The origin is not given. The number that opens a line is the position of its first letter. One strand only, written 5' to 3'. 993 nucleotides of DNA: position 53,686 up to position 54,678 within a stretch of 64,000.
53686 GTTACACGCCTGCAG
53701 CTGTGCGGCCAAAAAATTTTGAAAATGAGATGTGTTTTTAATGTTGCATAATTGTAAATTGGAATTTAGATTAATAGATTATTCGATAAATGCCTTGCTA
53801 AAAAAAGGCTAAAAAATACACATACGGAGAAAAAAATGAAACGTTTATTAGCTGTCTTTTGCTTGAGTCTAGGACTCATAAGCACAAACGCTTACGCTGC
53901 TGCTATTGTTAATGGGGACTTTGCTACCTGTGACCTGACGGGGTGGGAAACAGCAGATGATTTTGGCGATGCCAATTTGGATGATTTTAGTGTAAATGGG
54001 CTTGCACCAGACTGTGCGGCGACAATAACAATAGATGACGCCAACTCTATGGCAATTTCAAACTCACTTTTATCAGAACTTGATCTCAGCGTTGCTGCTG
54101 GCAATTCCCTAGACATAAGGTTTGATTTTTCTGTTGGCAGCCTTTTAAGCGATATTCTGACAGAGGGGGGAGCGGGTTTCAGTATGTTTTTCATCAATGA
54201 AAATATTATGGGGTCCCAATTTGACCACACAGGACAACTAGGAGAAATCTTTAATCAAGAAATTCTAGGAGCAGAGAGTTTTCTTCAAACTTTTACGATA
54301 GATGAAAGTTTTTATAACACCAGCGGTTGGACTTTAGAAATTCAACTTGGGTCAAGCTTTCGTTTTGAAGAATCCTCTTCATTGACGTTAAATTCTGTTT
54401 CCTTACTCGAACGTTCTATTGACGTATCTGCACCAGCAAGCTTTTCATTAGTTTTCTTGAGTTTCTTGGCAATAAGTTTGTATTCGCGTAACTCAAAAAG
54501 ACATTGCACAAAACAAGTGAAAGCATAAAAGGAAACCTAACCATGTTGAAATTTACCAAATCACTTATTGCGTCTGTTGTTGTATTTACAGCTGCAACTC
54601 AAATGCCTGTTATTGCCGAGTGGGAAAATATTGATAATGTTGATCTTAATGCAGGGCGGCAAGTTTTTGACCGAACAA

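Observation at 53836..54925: PEP-CTERM protein plus an enzyme with an unexplained N-terminal module: possible anchor/docking system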

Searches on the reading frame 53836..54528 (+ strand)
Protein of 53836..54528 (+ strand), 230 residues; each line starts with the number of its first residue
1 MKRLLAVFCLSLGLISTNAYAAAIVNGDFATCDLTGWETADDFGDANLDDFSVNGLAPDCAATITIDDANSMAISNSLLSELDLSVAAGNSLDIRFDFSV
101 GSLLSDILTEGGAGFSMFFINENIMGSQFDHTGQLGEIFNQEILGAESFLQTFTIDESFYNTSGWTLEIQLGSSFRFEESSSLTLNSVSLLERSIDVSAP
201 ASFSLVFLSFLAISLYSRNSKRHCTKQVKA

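Call 3: search_protein_families(library=pfam, proteins=[window:53836-54528:+], max_evalue=1)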
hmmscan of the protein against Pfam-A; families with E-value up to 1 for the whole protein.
window:53836-54528:+ (230 aa): 1 family
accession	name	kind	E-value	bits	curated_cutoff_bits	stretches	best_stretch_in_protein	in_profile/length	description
PF00932.25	LTD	-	0.16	12.8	34.3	0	24-70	27-73/109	Lamin Tail Domain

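Call 4: search_protein_families(library=ncbifam, proteins=[window:53836-54528:+], max_evalue=1)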
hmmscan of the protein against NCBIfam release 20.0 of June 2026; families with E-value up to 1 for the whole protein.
window:53836-54528:+ (230 aa): 0 families

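Call 9: find_homologous_proteins(query=window:53836-54525:+, max_evalue=0.001)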
Query window:53836-54525:+ (230 aa): 8 proteins with E <= 0.001 among 1245 candidates.
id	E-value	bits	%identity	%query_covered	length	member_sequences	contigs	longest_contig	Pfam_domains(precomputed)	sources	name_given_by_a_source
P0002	2.6e-139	480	100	100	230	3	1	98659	-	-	-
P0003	1.1e-79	285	64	98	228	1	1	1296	-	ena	-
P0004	7.3e-36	142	42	96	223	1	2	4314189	-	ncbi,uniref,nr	ncbi:hypothetical protein CA267_018110 [Alteromonas pelagimontana]|uniref:PEP-CTERM sorting domain-c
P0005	2.5e-20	92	40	80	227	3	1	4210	PF07589.17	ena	-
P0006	2.6e-20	92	35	95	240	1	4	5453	-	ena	-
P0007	7.1e-20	90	38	86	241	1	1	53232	-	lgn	-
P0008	1.1e-16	80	33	97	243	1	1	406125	PF07589.17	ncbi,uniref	ncbi:PEP-CTERM sorting domain-containing protein [Paraglaciecola sp. 2405UD69-4]|uniref:PEP-CTERM so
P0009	1.2e-16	80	38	97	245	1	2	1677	-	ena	-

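Call 12: find_encoding_contigs(protein=P0004, flank=8000, max_places=2)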
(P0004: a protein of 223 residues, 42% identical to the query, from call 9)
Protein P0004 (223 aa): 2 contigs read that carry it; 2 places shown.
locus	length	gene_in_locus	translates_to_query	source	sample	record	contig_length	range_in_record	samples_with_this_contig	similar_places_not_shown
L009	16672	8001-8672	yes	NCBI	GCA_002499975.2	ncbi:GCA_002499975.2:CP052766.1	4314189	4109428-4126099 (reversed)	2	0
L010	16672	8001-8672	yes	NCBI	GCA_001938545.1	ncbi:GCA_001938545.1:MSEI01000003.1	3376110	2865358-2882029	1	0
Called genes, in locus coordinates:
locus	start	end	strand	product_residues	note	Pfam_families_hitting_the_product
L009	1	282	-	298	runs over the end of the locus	PF13444:Acetyltransf_5, PF21926:FeeM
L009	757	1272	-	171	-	PF00588:SpoU_methylase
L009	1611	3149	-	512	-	PF00221:Lyase_aromatic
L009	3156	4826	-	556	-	PF17391:Urocanase_N, PF01175:Urocanase, PF17392:Urocanase_C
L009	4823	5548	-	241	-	PF00392:GntR, PF07702:UTRA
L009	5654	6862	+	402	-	PF01979:Amidohydro_1, PF07969:Amidohydro_3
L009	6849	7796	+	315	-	PF00491:Arginase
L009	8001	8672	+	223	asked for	-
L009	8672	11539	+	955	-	PF00722:Glyco_hydro_16, PF26113:GH16_XgeA, PF03935:SKN1_KRE6_Sbg1 (weak), PF18559:Exop_C (weak)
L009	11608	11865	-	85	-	PF19890:DUF6363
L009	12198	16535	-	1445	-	PF03714:PUD, PF17967:Pullulanase_N2, PF22058:X25_BaPul_like (faint), PF02922:CBM_48, PF00128:Alpha-amylase (faint), PF11852:Pullul_strch_C, PF16561:AMPK1_CBM (faint)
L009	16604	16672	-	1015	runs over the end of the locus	PF07715:Plug, PF00593:TonB_dep_Rec_b-barrel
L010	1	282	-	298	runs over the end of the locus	PF13444:Acetyltransf_5, PF21926:FeeM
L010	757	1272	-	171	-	PF00588:SpoU_methylase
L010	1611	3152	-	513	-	PF00221:Lyase_aromatic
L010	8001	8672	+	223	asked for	-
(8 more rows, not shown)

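Call 13: find_encoding_contigs(protein=P0008, flank=8000, max_places=2)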
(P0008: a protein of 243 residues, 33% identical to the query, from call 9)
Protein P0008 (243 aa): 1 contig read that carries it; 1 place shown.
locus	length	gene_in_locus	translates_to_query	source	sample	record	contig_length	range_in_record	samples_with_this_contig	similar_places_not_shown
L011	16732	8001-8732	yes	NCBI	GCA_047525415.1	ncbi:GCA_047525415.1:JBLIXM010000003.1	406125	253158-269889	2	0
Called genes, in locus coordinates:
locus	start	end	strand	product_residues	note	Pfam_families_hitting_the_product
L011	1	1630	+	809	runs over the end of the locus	PF07715:Plug, PF00593:TonB_dep_Rec_b-barrel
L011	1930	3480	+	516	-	PF03929:PepSY_TM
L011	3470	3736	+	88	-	PF11804:DUF3325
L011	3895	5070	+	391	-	PF00155:Aminotran_1_2, PF01053:Cys_Met_Meta_PP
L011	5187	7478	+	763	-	PF22842:Pel9A-like_beta_helix, PF14592:Chondroitinas_B, PF22842:Pel9A-like_beta_helix (weak)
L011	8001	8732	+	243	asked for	PF07589:PEP_exosort_dom (weak)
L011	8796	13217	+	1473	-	PF00722:Glyco_hydro_16, PF26113:GH16_XgeA, PF02018:CBM_4_9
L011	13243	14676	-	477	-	PF03929:PepSY_TM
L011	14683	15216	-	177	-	-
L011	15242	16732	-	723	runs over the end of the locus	PF07715:Plug, PF00593:TonB_dep_Rec_b-barrel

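Call 14: find_encoding_contigs(protein=P0007, flank=8000, max_places=2)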
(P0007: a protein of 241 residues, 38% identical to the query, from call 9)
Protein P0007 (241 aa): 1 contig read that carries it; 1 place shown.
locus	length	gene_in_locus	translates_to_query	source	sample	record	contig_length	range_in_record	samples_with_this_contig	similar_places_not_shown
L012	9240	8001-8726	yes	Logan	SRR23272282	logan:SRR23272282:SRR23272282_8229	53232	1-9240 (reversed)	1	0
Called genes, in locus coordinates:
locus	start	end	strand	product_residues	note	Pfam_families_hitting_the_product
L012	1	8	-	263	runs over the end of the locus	-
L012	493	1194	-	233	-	PF00027:cNMP_binding, PF13545:HTH_Crp_2, PF00325:Crp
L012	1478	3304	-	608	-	PF00933:Glyco_hydro_3, PF01915:Glyco_hydro_3_C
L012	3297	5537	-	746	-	PF00933:Glyco_hydro_3, PF01915:Glyco_hydro_3_C, PF14310:Fn3-like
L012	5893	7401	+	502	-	PF07690:MFS_1, PF13347:MFS_2, PF03209:PUCC, PF07690:MFS_1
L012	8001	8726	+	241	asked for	-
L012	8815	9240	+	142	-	?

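Call 42: find_related_loci(query=A1, collection=genome_contigs, flank=6000)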
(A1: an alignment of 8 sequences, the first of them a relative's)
Query A1 (230 aa) in genome_contigs; peptide patterns used: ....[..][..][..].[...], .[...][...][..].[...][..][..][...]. (x = any residue, [..] = any of these).
155 stretches matched a pattern; 33 encode a relative of the query (tblastn E <= 1e-3); 33 distinct loci.
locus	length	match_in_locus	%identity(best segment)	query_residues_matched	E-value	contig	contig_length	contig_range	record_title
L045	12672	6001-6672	35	16-222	7e-27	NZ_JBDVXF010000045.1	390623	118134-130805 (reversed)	MAG: Paraglaciecola sp. isolate LC.105.F.D3_287_101 LC_105_F_D3_287_101_000000000045, whole genome shotgun sequence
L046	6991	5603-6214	35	1-202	1e-24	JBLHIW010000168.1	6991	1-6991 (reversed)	MAG: Paraglaciecola sp. isolate 3300054975_116 Ga0535640_0016665, whole genome shotgun sequence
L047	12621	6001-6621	38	16-202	2e-24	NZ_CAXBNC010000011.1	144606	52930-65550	MAG: uncultured Paraglaciecola sp. isolate ERR2762163_binner123_Refined_38 ERZ3422068.140, whole genome shotgun sequence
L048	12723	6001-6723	33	1-222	4e-24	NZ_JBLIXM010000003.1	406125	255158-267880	Paraglaciecola sp. 2405UD69-4 2405UD69-4_3, whole genome shotgun sequence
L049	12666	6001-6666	35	1-222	7e-24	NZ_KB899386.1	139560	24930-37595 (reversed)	Salinimonas chungwhensis DSM 16280 F458DRAFT_scaffold00011.11, whole genome shotgun sequence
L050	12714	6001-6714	32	1-228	2e-21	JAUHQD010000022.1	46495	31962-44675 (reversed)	Alteromonadaceae bacterium BrNp21-10 BrNp21-10_22, whole genome shotgun sequence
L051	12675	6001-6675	32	1-222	6e-21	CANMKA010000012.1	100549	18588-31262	uncultured Paraglaciecola sp. isolate 44-3Z.fasta genome assembly, contig: NODE_12, whole genome shotgun sequence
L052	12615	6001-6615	35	1-202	4e-20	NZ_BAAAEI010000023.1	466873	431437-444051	Bowmanella denitrificans strain JCM 13378 sequence23, whole genome shotgun sequence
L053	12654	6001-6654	31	21-228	9e-20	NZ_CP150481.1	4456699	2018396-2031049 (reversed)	Neptunicella sp. SCSIO 80796 chromosome, complete genome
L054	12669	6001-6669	36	1-218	3e-19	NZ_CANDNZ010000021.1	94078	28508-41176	Thalassomonas sp. RHCl1 NODE_21_length_94078_cov_98.5584, whole genome shotgun sequence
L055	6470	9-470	37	50-208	8e-19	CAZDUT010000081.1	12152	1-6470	MAG TPA_asm: uncultured Alteromonas sp. isolate SRP321284_co1_40 genome assembly, contig: NODE_6646_length_12152_cov_4.4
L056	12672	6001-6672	36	1-203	7e-18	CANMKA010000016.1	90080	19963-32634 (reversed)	uncultured Paraglaciecola sp. isolate 44-3Z.fasta genome assembly, contig: NODE_16, whole genome shotgun sequence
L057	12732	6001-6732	27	1-223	1e-14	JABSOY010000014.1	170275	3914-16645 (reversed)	MAG: Colwellia sp. isolate DT_20 DT-Colwellia-4_scaffold_15, whole genome shotgun sequence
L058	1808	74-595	30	10-171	9e-11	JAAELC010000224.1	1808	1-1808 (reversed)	MAG: Gammaproteobacteria bacterium isolate Bco_10 BcoG_CONTIG829090, whole genome shotgun sequence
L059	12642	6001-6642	28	3-221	3e-10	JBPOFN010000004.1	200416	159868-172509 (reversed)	MAG: Thalassotalea sp. isolate MAG_38 MAG_38_4, whole genome shotgun sequence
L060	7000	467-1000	27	2-172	5e-9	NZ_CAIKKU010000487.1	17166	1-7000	MAG: uncultured Thiodictyon sp. isolate Loclat_bin-12166, whole genome shotgun sequence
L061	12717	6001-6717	30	4-221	1e-12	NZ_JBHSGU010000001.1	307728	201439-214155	Glaciecola siphonariae strain CCUG 60763 velvet_auto_105_1, whole genome shotgun sequence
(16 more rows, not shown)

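Call 47: predict_structure(alignment_id=A1)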
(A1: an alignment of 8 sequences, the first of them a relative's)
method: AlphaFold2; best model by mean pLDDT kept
length: 230 residues; sequences in the alignment: 8
mean_pLDDT: 65.1   pTM: 0.57
mean pLDDT of the five models: 65.1, 62.9, 62.4, 61.1, 59.8
residues with pLDDT >= 90: 0; 70-90: 103; 50-70: 84; < 50: 43
segments of 3 or more residues with pLDDT < 50: 1-3, 12-23, 123-133, 197-199, 222-230
pLDDT, mean of each block of 10 residues (from residue 1): 54 43 57 78 64 82 75 68 78 82 60 59 45 53 74 78 74 64 83 62 59 62 45
secondary structure, 60 per line:
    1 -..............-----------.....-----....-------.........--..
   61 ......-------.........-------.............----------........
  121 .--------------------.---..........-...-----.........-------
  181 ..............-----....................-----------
elements in order: H2-15 H27-31 E37-40 E51-56 E59-66 E74-82 E90-102 E113-121 E146-155 E165-173 E181-194 H200-219

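Call 52: fold_search(model_id=the predicted structure, library=pdb)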
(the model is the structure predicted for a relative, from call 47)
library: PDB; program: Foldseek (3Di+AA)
matches with E <= 10: 1554; with E <= 0.001: 117
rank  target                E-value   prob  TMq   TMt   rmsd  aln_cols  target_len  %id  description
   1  1pmj                  4.6e-06  1.00  0.41  0.49   7.0       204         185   15  Crystal structure of Caldicellulosiruptor saccharolyticus CBM27-1 (released 2004-06-22)
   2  1pmh_X                6.8e-06  1.00  0.41  0.49   7.1       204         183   15  Crystal structure of Caldicellulosiruptor saccharolyticus CBM27-1 in complex with mannohexaose (released 2004-06-22)
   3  6al8_B                8.1e-06  1.00  0.34  0.38   7.1       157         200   15  Crystal structure HpiC1 Y101F/F138S (released 2018-03-07)
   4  3p6b_A                1.0e-05  1.00  0.38  0.45   5.3       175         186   15  The crystal structure of CelK CBM4 from Clostridium thermocellum (released 2011-08-24)
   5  6al7_B                1.8e-05  1.00  0.34  0.38   7.0       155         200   15  Crystal structure HpiC1 F138S (released 2018-03-07)
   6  6al8_A                2.0e-05  1.00  0.34  0.38   7.1       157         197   15  Crystal structure HpiC1 Y101F/F138S (released 2018-03-07)
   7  6al6_A                2.1e-05  1.00  0.35  0.40   6.7       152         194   16  Crystal structure HpiC1 in P42 space group (released 2018-03-07)
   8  3oea_A                2.4e-05  1.00  0.37  0.52   5.3       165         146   13  Crystal structure of the Q121E mutants of C.polysaccharolyticus CBM16-1 bound to cellopentaose (released 2010-08-25)
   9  5wpu                  2.4e-05  1.00  0.35  0.40   7.0       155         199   15  Crystal structure HpiC1 Y101S (released 2018-03-07)
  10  6a99_D                2.4e-05  1.00  0.39  0.43   8.3       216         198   14  Crystal structure of a Stig cyclases Fisc from Fischerella sp. TAU in complex with (3Z)-3-(1-methyl-2-pyrrolidinyliden (released 2018-12-19)
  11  6a9f_A                2.5e-05  1.00  0.36  0.40   8.3       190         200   15  Crystal structure of a cyclase from Fischerella sp. TAU in complex with 4-(1H-Indol-3-yl)butan-2-one (released 2018-12-19)
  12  2zey_A                2.7e-05  1.00  0.37  0.53   5.3       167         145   12  Family 16 carbohydrate binding module (released 2008-03-04)
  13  5wpp_B                2.7e-05  1.00  0.35  0.39   8.3       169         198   14  Crystal structure HpiC1 W73M/K132M (released 2018-03-07)
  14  5wpr                  2.8e-05  1.00  0.35  0.39   6.9       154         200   16  Crystal structure HpiC1 in C2 space group (released 2018-03-07)
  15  2zew_B                3.7e-05  1.00  0.39  0.55   5.3       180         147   11  Family 16 Cabohydrate Binding Domain Module 1 (released 2008-03-04)
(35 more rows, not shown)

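Call 79: search_protein_families(library=pfam, proteins=[L061:6678-11054:+, L060:1173-6998:+, L057:6742-12732:+], max_evalue=0.001)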
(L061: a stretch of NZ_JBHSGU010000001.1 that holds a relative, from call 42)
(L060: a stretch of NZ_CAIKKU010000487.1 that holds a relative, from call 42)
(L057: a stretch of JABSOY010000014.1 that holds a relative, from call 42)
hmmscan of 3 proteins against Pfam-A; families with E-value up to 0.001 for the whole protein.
L061:6678-11054:+ (1459 aa): 2 families
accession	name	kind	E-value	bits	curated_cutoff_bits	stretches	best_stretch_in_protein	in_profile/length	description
PF19077.6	Big_13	-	5.4e-06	27.3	27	0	1290-1345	47-100/102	Bacterial Ig-like domain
PF02494.22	HYR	-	0.00032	21.4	21.7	0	1262-1338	1-74/81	HYR domain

L060:1173-6998:+ (1942 aa): 17 families
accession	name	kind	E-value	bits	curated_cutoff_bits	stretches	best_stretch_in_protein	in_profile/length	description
PF25021.1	TEN_NHL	-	9.8e-38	130.5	27.1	6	1327-1373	131-177/357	Teneurin NHL domain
PF01436.27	NHL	-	1e-27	95.2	20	1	1447-1472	1-26/28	NHL repeat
PF25020.1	TTR_TEN1-4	-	6.9e-26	90.4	27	1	677-755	2-80/86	Teneurin TTR-like domain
PF05593.20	RHS_repeat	-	9.2e-25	86.9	22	3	1901-1935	1-35/38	RHS Repeat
PF22352.2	K319L-like_PKD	-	1.9e-24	85.9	27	2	194-277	1-83/84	K319L-like, PKD domain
PF18911.6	PKD_4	-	9.8e-23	80.5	27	2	187-277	1-84/85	PKD domain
PF25023.1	TEN_YD-shell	-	3.6e-17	62.2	50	1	1545-1936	13-395/909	Teneurin YD-shell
PF05345.18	He_PIG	-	5.4e-13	49.6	24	1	472-559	2-96/96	Putative Ig domain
PF24684.1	Vgb_lyase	-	6.1e-13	48.7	50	1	1282-1426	97-215/290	Virginiamycin B lyase family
PF17963.7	Big_9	-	1.3e-10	42.4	23.6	2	187-277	1-89/89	Bacterial Ig domain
PF24329.1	FN-plug_TEN1-4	-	1.2e-07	32.3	27.8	1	1045-1114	2-71/86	Teneurin 1-4, FN-plug domain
PF21027.3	Sde0182_C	-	1.3e-07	32.6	27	1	206-227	2-23/83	Cellulose-binding protein Sde0182, C-terminal domain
PF02010.21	REJ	-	3.1e-07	29.8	25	1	248-324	43-132/452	REJ domain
PF03793.24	PASTA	-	9.2e-06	26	23.2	1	567-627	3-63/64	PASTA domain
PF23500.1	DUF7133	-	1.1e-05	25.3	27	0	1393-1415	330-352/385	Domain of unknown function (DUF7133)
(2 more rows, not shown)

L057:6742-12732:+ (1997 aa): 9 families
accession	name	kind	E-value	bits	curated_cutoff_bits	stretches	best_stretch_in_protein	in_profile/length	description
PF13385.13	Laminin_G_3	-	2.8e-49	167.6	27.6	2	1290-1445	1-150/151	Concanavalin A-like lectin/glucanases superfamily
PF13540.12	RCC1_2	-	3.7e-11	42.9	22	1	1896-1921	4-30/30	Regulator of chromosome condensation (RCC1) repeat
PF25390.1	WD40_RLD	-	2e-10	40.9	150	1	1812-1955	86-273/363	RCC1-like domain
PF22352.2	K319L-like_PKD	-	3.9e-08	33.6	27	1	1463-1538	1-84/84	K319L-like, PKD domain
PF02973.23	Sialidase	-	3.5e-05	23.8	26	0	1714-1802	88-183/189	Sialidase, N-terminal domain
PF13620.12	CarboxypepD_reg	-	8.6e-05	23.3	32.3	0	148-180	12-45/82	Carboxypeptidase regulatory-like domain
PF18911.6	PKD_4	-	0.0003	21.2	27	1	1456-1536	1-83/85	PKD domain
PF17210.9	SdrD_B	-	0.0008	20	29.7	0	148-179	22-53/112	SdrD B-like domain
PF09227.15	Bubble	-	0.00084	20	23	0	1890-1913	14-37/64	Bubble protein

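Call 96: search_protein_families(library=pfam, alignment_id=A1, max_evalue=0.1)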
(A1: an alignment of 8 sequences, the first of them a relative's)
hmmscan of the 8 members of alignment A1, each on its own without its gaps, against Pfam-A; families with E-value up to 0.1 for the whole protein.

A. member 1, P0002 (230 aa): 0 families

B. families by the number of members that match (of 8 scanned): 1 family
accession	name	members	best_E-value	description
PF07589.16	PEP-CTERM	5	1.7e-05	PEP-CTERM motif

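Call 97: search_protein_families(library=ncbifam, alignment_id=A1, max_evalue=0.1)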
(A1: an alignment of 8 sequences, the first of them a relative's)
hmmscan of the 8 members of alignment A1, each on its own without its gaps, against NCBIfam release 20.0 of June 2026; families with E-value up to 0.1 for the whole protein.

A. member 1, P0002 (230 aa): 0 families

B. families by the number of members that match (of 8 scanned): 12 families
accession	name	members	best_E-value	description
NF041927.1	Xrt_dep_XDP1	5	0.00022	exosortase-dependent surface protein XDP1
NF038125.1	PEP_CTERM_THxN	4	6.5e-06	THxN family PEP-CTERM protein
NF033554.9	floc_PepA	4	2.5e-05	flocculation-associated PEP-CTERM protein PepA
TIGR02595.1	PEP_CTERM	4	0.0002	PEP-CTERM sorting domain-containing protein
NF041538.1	PEP_EDSA_1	3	2.4e-06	EDSAP-1 family PEP-CTERM protein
NF038120.1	PEP_CTERM_QFxxD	3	0.00066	NF038120 family PEP-CTERM protein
NF038118.1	PEP_CTERM_CCXG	3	0.00099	CCXG family PEP-CTERM protein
NF038124.1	PEP_CTERM_TLD_A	2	0.004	PEP_CTERM-anchored TLD domain-containing protein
NF038129.1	PEP_NF038129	2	0.0049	NF038129 family PEP-CTERM protein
NF033675.1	NTTRR-F1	2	0.032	NTTRR-F1 domain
NF011864.0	PRK15336.1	1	0.034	SPI-1 type III secretion system chaperone SpaK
NF052568.1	PolamExpPaeASal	1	0.081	polyamine export protein PaeA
